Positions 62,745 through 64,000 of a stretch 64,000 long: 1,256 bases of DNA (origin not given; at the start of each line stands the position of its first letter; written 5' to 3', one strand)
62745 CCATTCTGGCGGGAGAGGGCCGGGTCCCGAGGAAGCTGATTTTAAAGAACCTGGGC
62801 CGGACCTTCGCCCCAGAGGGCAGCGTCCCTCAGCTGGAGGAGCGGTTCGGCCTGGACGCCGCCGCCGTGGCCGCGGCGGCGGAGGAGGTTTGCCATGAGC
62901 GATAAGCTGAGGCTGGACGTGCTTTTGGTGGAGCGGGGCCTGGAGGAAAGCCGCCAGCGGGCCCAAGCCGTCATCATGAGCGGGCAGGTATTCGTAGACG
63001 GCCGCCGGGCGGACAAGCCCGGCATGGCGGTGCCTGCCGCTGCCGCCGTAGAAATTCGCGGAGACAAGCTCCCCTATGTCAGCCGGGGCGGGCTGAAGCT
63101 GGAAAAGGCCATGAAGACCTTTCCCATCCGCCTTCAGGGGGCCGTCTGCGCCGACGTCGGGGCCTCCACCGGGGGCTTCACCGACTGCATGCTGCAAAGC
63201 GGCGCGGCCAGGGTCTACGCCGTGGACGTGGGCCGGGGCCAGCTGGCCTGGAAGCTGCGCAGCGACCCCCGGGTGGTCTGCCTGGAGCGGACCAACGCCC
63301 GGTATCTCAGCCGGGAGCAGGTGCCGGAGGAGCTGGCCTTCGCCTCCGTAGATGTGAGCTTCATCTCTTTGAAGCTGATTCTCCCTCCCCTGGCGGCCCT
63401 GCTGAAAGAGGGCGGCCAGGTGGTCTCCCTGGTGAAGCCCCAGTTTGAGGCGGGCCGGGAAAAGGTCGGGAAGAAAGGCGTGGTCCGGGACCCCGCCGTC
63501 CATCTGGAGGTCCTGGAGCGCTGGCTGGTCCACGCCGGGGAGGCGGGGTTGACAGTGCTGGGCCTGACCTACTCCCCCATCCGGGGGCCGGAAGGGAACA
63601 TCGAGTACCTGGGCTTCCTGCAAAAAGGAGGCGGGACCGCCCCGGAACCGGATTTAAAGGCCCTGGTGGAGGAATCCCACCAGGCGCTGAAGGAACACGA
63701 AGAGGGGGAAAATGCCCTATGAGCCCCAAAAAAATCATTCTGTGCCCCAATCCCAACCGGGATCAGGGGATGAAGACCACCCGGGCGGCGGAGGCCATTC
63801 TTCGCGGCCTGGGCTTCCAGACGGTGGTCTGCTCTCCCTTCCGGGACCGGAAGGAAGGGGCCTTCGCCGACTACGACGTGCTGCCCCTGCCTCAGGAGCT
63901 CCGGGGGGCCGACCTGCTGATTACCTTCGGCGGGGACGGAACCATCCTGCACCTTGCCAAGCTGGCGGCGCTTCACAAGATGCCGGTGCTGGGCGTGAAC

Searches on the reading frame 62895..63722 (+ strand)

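Call 4: search_protein_families(library=pfam, proteins=[window:62895-63722:+])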
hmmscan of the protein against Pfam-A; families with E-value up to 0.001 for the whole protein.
window:62895-63722:+ (275 aa): 2 families
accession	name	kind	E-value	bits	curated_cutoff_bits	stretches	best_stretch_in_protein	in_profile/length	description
PF01728.25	FtsJ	-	2.1e-42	145.5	24.1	1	61-242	1-179/181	FtsJ-like methyltransferase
PF01479.30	S4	-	5e-11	42.6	22.8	1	5-47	1-43/48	S4 domain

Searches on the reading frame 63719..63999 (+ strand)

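Call 4: search_protein_families(library=pfam, proteins=[window:63721-63999:+])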
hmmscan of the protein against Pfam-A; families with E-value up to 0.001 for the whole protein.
window:63721-63999:+ (93 aa): 0 families

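Call 56: search_protein_families(library=ncbifam, max_evalue=0.01, proteins=[window:63719-63997:+])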
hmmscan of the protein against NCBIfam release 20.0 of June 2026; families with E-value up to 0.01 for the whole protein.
window:63719-63997:+ (93 aa): 9 families
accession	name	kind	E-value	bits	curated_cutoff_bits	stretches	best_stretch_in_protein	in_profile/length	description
NF002892.0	PRK03372.1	equivalog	6.7e-09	35.5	299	1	4-93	6-99/312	NAD kinase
NF002306.0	PRK01231.1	equivalog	6.8e-06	25.4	316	1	63-93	66-96/299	NAD(+) kinase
NF002561.0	PRK02155.1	equivalog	3.6e-05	23.2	371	1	45-93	46-94/297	NAD kinase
NF002984.0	PRK03708.1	equivalog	7.3e-05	22.3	326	1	45-93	41-86/277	NAD(+) kinase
NF002521.0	PRK01911.1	equivalog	0.0001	21.8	309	1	54-93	54-94/292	NAD kinase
NF002731.0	PRK02645.1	equivalog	0.00019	21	312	1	52-93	47-87/305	NAD(+) kinase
NF003391.0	PRK04539.1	equivalog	0.0012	18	470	1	64-93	69-98/296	inorganic polyphosphate/ATP-NAD kinase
NF010679.0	PRK14077.1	equivalog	0.0025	17.2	343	1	57-93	58-94/287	NAD(+) kinase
NF002893.0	PRK03378.1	equivalog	0.0033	16.8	386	1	6-93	8-93/292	NAD(+) kinase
